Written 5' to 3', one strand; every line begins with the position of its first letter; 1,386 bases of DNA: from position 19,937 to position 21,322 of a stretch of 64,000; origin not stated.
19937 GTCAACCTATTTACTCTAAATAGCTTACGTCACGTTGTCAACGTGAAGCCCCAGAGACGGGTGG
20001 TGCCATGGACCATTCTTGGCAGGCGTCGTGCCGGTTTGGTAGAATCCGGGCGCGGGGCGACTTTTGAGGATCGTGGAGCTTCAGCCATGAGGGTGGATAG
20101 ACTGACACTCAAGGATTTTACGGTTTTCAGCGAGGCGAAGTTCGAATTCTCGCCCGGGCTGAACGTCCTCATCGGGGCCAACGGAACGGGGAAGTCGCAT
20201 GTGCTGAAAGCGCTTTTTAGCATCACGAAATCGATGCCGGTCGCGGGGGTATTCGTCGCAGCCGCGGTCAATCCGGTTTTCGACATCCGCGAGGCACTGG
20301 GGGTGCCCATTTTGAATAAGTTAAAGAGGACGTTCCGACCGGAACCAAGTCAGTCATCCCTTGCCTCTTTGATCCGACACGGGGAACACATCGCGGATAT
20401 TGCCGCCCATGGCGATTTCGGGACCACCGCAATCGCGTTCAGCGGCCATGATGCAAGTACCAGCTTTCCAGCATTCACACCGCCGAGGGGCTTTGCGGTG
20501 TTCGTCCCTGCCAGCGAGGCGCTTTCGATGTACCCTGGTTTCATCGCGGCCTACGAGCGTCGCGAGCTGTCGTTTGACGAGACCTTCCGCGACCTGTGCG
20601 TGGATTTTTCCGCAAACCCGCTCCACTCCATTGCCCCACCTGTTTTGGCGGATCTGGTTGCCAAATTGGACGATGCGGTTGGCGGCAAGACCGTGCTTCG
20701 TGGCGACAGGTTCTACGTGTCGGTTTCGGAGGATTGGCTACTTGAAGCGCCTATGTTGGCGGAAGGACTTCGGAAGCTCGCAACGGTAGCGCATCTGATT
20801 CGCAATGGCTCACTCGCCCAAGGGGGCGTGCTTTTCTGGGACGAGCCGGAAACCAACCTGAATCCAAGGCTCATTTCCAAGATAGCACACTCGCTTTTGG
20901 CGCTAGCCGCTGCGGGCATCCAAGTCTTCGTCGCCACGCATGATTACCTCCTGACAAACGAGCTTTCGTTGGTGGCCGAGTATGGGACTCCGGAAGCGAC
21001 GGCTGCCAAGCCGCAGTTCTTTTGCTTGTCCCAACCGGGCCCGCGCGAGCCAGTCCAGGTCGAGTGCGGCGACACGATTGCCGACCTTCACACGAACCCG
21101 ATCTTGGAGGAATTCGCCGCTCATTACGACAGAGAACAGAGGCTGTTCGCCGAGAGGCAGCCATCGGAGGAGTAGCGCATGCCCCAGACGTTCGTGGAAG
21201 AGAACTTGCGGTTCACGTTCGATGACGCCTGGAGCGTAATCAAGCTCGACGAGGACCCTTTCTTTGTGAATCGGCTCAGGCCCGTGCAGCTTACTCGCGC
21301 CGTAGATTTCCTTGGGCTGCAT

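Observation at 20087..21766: Low-GC two-gene cassette (AAA_15/21-type ATPase + 195-aa PD-(D/E)xK-like protein) between argH and thyX: candidate uncharacterised anti-phage defence module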

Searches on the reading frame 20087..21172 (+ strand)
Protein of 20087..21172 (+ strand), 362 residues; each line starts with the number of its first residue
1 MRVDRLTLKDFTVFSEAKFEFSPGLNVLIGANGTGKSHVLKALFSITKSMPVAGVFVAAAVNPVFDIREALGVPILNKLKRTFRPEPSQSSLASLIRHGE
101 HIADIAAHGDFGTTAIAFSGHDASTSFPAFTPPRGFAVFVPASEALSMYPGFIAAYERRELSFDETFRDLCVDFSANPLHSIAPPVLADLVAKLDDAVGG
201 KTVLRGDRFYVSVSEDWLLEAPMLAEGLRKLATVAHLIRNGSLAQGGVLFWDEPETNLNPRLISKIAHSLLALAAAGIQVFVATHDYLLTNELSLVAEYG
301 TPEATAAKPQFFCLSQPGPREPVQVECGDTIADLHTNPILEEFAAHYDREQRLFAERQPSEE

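Call 4: search_protein_families(library=pfam, proteins=[window:20087-21172:+], max_evalue=1)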
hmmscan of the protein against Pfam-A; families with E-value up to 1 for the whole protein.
window:20087-21172:+ (362 aa): 13 families
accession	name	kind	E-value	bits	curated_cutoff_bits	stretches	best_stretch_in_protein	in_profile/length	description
PF13304.12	AAA_21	-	6.7e-20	72.8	27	2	220-289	234-302/304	AAA domain, putative AbiEii toxin, Type IV TA system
PF13175.12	AAA_15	-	3.7e-12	47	32.1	2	1-43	1-43/374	AAA ATPase domain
PF02463.25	SMC_N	-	5.8e-09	36.1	40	1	3-47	2-49/220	RecF/RecN/SMC N terminal domain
PF13476.12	AAA_23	-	5.7e-08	34.1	27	1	5-44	1-40/201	AAA domain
PF13514.12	AAA_27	-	1.1e-06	28.8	22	1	1-46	1-49/206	AAA domain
PF13191.12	AAA_16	-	0.00015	22.8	32.6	1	19-104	20-100/167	AAA ATPase domain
PF13555.12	AAA_29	-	0.012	15.8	27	1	4-44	2-43/61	P-loop containing region of AAA domain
PF00005.33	ABC_tran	-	0.024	15.7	25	1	19-47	6-35/137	ABC transporter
PF13401.12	AAA_22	-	0.047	14.5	27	1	23-48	5-30/130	AAA domain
PF02456.21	Adeno_IVa2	-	0.15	11.3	21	1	15-59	79-125/370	Adenovirus IVa2 protein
PF13604.12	AAA_30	-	0.23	11.6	27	1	24-50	19-45/191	AAA domain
PF13521.12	AAA_28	-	0.25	12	27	1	27-45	3-21/164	AAA domain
PF00625.27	Guanylate_kin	-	0.27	11.3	25.2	1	27-49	6-28/182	Guanylate kinase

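Call 5: search_protein_families(library=padloc, proteins=[window:20087-21172:+], max_evalue=1)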
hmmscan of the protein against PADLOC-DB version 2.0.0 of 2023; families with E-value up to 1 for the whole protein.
window:20087-21172:+ (362 aa): 149 families (the best 25 are shown)
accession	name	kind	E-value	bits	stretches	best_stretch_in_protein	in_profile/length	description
PDLC04213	HEC-02A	-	3.6e-80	268.1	1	1-352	1-331/337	-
PDLC04146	HEC-02B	-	2.5e-70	235.2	1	4-349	3-338/344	-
PDLC04214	HEC-02A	-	4.4e-45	152.4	1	3-351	2-333/338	-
PDLC02980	AriA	-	1.3e-20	72.5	2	224-290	238-303/304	-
PDLC03878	NsnB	-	1e-16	59.7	2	4-49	3-47/345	-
PDLC02979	AriA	-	5.8e-14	50.7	2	1-43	1-43/373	-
PDLC04175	HEC-01A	-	1.1e-12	45.6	2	2-43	5-45/363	-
PDLC02981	AriAB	-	1.3e-12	45.2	2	1-44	1-44/694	-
PDLC00278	PtuA1|PtuA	-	3.9e-12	44.2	1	1-43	1-43/436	AAA ATPase domain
PDLC00091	GajA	-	1.1e-11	42.3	2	1-43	1-44/627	AAA ATPase domain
PDLC04144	HEC-01B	-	1.2e-11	42.4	2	1-43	1-43/395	-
PDLC02335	AbiLi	-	1.3e-11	42.2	1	6-291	53-242/326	AbiLi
PDLC00271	PtuA1|PtuA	-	1.5e-11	42.5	1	1-45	1-45/421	AAA ATPase domain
PDLC02358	Old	-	3.3e-11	40.7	2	229-285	270-324/578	Old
PDLC04135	mad3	-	4.1e-11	41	2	2-43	1-42/374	mads_3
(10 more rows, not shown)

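Call 6: search_protein_families(library=ncbifam, proteins=[window:20087-21172:+], max_evalue=1)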
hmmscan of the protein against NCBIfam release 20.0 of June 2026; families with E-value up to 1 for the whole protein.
window:20087-21172:+ (362 aa): 74 families (the best 25 are shown)
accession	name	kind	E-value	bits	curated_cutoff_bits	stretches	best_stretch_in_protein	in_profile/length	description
NF041760.1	PtuA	equivalog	1.2e-08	34.3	500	1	2-44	51-93/524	retron Ec78 anti-phage system effector ATPase PtuA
NF003034.1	PRK03918.1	equivalog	2.4e-08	32.4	700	1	1-44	1-44/878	DNA double-strand break repair ATPase Rad50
TIGR02673.1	FtsE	equivalog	5.5e-07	29.5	264.85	1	245-292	155-202/214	cell division ATP-binding protein FtsE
TIGR01166.1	cbiO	subfamily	7e-07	28.9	211.8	1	224-287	128-187/190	cobalt ABC transporter, ATP-binding protein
TIGR00611.2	recf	equivalog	8e-07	28.5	172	1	4-45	2-43/339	DNA replication/repair protein RecF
NF002572.0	PRK02224.1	equivalog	9.1e-07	27.5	1087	1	1-44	1-44/888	DNA double-strand break repair ATPase Rad50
NF041035.1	Rad50_Halo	equivalog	1.1e-06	27.3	1000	1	1-44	1-44/883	DNA double-strand break repair ATPase Rad50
NF002244.0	PRK01156.1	equivalog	2.2e-06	26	847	1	1-43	1-43/895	DNA double-strand break repair ATPase Rad50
NF047739.1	antiphage_MADS3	equivalog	4.1e-06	26.2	420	2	246-288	337-377/427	methylation-associated defense system AAA family ATPase MAD3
NF010068.0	PRK13548.1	equivalog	4.9e-06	25.8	261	2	9-44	16-52/261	heme ABC transporter ATP-binding protein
NF040873.1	AztA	equivalog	8.6e-06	25.4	220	2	25-49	20-44/191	zinc ABC transporter ATP-binding protein AztA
NF045780.1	TrlF_fam_ATP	equivalog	1.7e-05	23.7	350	1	12-43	298-329/944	TrlF family AAA-like ATPase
NF041034.1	Rad50_Sulf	equivalog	2.2e-05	22.5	1000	1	1-44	1-45/872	DNA double-strand break repair ATPase Rad50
NF000355.4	ribo_prot_ABC_F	equivalog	2.8e-05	23.2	380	1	7-46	322-362/499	ribosomal protection-like ABC-F family protein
TIGR03608.1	L_ocin_972_ABC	subfamily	4.2e-05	23.1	254.85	1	245-293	152-200/206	putative bacteriocin export ABC transporter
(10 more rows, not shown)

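Call 13: find_homologous_proteins(query=window:20087-21172:+, max_evalue=1e-10)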
Query window:20087-21172:+ (362 aa): 2891 proteins with E <= 1e-10 among 8000 candidates; the best 120 are listed.
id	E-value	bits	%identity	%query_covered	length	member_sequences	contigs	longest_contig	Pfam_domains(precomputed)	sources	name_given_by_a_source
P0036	7.6e-205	698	100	86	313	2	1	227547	PF13304.13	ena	-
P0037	1.3e-177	608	76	100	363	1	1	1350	PF13175.13,PF13476.13,PF02463.26,PF13304.13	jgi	jgi:ABC-type transport system involved in cytochrome c biogenesis ATPase subunit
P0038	8.1e-176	602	78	99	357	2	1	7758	PF13175.13,PF13476.13,PF02463.26,PF13304.13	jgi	jgi:energy-coupling factor transporter ATP-binding protein EcfA2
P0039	7.8e-175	599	75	100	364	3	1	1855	PF13175.13,PF13476.13,PF02463.26,PF13304.13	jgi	-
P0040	1.8e-174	598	76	100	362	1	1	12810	PF13175.13,PF13476.13,PF02463.26,PF13304.13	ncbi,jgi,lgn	ncbi:MAG: AAA family ATPase [Thermoguttaceae bacterium]|jgi:ABC-type ATPase involved in cell divisio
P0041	2.1e-170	585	75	100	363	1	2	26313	PF13514.13,PF13175.13,PF13476.13,PF02463.26,PF13304.13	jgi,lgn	jgi:ABC-type hemin transport system ATPase subunit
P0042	6.1e-160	550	69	99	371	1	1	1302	PF13175.13,PF13476.13,PF02463.26,PF13304.13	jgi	-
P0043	2.2e-158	545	70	100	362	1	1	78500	PF13175.13,PF13476.13,PF13304.13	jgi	jgi:ABC-type transport system involved in cytochrome c biogenesis ATPase subunit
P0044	3.9e-151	521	68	99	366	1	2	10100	PF13514.13,PF13175.13,PF13476.13,PF02463.26,PF13304.13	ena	-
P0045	1.3e-150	520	66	100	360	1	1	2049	PF13175.13,PF13476.13,PF02463.26,PF13304.13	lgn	-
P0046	4.1e-150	518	67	98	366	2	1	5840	PF13175.13,PF13476.13,PF02463.26,PF13304.13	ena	-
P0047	1.7e-147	509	66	98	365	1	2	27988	PF13175.13,PF13476.13,PF02463.26,PF13304.13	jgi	jgi:predicted ATPase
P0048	7.9e-147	507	79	80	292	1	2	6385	PF13304.13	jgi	jgi:hypothetical protein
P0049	3.1e-145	502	65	98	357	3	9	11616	PF13514.13,PF13175.13,PF13476.13,PF02463.26,PF13304.13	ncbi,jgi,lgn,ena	-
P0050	5.1e-144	498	64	99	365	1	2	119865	PF13175.13,PF13476.13,PF13304.13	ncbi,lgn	-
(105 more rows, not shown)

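Call 31: search_solved_structures(query=window:20087-21172:+, max_evalue=0.01)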
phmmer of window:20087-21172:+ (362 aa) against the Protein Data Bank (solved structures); distinct sequences matched with E-value up to 0.01: 21.
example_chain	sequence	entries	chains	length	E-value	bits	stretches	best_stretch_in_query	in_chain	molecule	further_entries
9vkz_A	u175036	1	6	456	8.6e-06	28.4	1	4-50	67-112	Retron Ec78 probable ATPase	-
9vh1_D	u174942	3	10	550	1.3e-05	27.8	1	4-49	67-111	Retron Ec78 probable ATPase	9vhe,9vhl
1us8_A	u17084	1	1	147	2.5e-05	26.9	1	1-44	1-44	DNA DOUBLE-STRAND BREAK REPAIR RAD50 ATPASE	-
1f2t_A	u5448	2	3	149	2.6e-05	26.8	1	1-44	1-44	RAD50 ABC-ATPASE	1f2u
1ii8_A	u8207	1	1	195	4.2e-05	26.2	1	1-44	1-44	Rad50 ABC-ATPase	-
3qkr_A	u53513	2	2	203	4.5e-05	26.1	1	1-44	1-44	DNA double-strand break repair rad50 ATPase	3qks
9kjx_B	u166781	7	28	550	5.2e-05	25.8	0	4-49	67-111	AAA family ATPase | Retron I-A effector PtuA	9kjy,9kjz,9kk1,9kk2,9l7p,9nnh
9u9y_A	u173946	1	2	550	7.1e-05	25.4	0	4-49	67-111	AAA family ATPase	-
4nci_A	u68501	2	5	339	8.1e-05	25.2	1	1-44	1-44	DNA double-strand break repair Rad50 ATPase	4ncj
3qkt_A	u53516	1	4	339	8.1e-05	25.2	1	1-44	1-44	DNA double-strand break repair rad50 ATPase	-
4nck_A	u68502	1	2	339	8.2e-05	25.2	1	1-44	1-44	DNA double-strand break repair Rad50 ATPase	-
4nch_A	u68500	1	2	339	8.3e-05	25.2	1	1-44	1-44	DNA double-strand break repair Rad50 ATPase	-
3qku_A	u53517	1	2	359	8.8e-05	25.1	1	1-44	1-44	DNA double-strand break repair rad50 ATPase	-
9nnk_C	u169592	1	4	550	0.00012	24.7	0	4-49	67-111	Retreon I-A effector PtuA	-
9nnb_C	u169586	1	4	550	0.00013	24.5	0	4-49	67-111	Retron I-A effector PtuA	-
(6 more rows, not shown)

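Call 49: predict_structure(alignment_id=A2)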
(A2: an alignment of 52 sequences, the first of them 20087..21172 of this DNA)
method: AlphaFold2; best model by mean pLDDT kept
length: 362 residues; sequences in the alignment: 52
mean_pLDDT: 91.1   pTM: 0.91
mean pLDDT of the five models: 91.1, 89.9, 88.3, 87.8, 86.9
residues with pLDDT >= 90: 254; 70-90: 92; 50-70: 15; < 50: 1
segments of 3 or more residues with pLDDT < 50: none
pLDDT, mean of each block of 10 residues (from residue 1): 97 98 98 95 96 77 72 93 74 89 97 93 91 93 91 91 93 91 89 94 92 90 87 96 97 92 94 97 96 97 97 94 97 90 85 76 50
secondary structure, 60 per line:
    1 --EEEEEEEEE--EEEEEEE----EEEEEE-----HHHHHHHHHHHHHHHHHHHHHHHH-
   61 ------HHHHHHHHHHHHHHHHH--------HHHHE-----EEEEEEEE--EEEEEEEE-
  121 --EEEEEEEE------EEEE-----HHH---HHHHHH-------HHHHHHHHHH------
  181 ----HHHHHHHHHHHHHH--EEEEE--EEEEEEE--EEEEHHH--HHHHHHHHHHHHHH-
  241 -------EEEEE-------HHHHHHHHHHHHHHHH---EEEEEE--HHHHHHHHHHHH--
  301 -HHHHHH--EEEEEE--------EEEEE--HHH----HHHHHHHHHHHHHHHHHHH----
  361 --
elements in order: E3-11 E14-20 E25-30 H36-59 H67-83 H92-95 E102-109 E112-119 E123-130 E137-140 H152-157 H165-174 H185-198 E201-205 E208-214 E217-220 H226-239 E248-252 H260-275 E279-284 H287-298 H302-307 E310-315 E324-328 H338-356
